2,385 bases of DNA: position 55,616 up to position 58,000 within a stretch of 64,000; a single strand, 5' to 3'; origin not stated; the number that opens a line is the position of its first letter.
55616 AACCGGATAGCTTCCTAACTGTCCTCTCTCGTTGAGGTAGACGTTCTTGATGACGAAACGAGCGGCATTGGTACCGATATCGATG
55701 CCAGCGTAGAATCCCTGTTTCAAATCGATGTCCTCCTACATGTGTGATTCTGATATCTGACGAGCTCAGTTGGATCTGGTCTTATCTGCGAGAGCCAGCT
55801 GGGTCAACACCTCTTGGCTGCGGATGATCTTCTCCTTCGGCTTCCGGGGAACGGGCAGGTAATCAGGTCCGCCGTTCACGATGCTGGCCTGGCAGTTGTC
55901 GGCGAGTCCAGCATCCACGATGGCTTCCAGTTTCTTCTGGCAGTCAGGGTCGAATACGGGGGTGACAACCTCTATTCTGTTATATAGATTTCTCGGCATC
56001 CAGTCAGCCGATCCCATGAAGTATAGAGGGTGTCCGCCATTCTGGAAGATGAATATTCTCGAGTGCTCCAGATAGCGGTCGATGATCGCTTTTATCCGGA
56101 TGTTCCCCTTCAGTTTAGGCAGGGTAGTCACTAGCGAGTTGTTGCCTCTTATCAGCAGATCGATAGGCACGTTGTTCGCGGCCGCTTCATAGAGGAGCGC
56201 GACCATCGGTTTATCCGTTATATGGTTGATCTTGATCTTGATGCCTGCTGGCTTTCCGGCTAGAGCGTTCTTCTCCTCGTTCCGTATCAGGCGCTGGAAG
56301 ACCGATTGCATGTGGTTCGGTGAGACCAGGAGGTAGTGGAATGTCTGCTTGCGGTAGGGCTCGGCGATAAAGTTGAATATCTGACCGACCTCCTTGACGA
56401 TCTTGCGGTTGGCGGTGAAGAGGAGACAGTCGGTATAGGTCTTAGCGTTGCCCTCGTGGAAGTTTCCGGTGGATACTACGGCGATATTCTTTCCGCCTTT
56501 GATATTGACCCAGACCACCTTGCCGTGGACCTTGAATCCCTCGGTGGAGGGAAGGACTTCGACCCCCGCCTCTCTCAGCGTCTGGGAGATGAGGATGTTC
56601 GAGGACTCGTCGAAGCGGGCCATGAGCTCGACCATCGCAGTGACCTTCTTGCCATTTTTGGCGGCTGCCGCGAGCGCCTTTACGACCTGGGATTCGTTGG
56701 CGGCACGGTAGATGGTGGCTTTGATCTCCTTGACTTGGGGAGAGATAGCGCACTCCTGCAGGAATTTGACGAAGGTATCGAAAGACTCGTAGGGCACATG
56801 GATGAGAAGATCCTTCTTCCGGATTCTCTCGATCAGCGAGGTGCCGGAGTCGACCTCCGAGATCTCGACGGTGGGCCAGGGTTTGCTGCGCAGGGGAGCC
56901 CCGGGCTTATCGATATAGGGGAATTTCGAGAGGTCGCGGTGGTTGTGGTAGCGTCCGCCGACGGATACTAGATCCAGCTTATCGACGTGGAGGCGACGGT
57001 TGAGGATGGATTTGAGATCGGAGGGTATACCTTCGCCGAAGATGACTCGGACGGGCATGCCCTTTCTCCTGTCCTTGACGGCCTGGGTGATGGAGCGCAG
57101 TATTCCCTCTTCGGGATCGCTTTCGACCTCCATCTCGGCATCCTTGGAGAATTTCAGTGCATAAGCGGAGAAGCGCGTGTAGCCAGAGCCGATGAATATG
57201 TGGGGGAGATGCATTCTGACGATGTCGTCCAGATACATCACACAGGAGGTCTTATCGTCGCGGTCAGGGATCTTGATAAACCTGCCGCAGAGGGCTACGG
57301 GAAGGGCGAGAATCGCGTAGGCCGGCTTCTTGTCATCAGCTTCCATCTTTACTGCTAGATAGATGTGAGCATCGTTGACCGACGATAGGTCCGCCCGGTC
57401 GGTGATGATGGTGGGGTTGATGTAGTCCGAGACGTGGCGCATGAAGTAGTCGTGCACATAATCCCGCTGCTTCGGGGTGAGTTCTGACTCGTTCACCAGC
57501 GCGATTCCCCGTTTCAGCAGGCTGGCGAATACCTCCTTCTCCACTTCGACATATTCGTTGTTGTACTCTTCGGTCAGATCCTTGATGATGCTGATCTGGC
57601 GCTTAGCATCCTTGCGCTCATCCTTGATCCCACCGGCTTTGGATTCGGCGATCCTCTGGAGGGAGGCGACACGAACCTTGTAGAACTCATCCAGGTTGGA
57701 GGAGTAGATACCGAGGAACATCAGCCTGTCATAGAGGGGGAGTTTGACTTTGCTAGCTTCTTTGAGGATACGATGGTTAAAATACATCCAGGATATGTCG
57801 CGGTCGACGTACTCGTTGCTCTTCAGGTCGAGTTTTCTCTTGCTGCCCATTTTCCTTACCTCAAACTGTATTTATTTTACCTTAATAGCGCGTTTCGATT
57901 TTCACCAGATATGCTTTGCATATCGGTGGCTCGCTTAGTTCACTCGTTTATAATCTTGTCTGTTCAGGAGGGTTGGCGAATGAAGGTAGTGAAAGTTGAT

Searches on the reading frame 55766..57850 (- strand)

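Call 57: search_protein_families(library=ncbifam, proteins=[window:55766-57850:-], max_evalue=1e-10)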
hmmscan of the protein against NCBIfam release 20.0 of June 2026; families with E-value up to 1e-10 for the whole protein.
window:55766-57850:- (694 aa): 12 families
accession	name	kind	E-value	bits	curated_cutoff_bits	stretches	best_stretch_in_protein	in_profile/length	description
NF003925.0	PRK05443.3-3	equivalog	3.3e-230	765.8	707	1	10-683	8-681/688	RNA degradosome polyphosphate kinase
TIGR03705.1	poly_P_kin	equivalog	5.9e-192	639.7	465.85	1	14-683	2-671/673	polyphosphate kinase 1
NF003917.0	PRK05443.1-1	subfamily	3.8e-179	597.4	470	1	11-679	4-672/689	RNA degradosome polyphosphate kinase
NF003921.0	PRK05443.2-2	subfamily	2e-170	568.6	701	1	10-691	19-699/707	RNA degradosome polyphosphate kinase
NF003923.0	PRK05443.3-1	equivalog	2.9e-162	541.5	1116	1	11-680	4-678/692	RNA degradosome polyphosphate kinase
NF003920.0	PRK05443.2-1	equivalog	1.2e-147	493.3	935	1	10-691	8-694/719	RNA degradosome polyphosphate kinase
NF003919.0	PRK05443.1-4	equivalog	5.7e-143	477.8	908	1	10-677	24-696/730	RNA degradosome polyphosphate kinase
NF003918.0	PRK05443.1-2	subfamily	1.1e-142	476.6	691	1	9-684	12-691/697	RNA degradosome polyphosphate kinase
NF003922.0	PRK05443.2-3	equivalog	6.5e-135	450.9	981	1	6-684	44-726/735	RNA degradosome polyphosphate kinase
NF003924.0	PRK05443.3-2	equivalog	2.1e-127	426.3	1058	1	11-684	6-670/699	RNA degradosome polyphosphate kinase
NF003927.0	PRK05443.3-6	equivalog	5.6e-123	411.8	1042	1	16-690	9-683/717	RNA degradosome polyphosphate kinase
NF003926.0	PRK05443.3-4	equivalog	2.8e-80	270.5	1391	1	12-667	2-654/675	RNA degradosome polyphosphate kinase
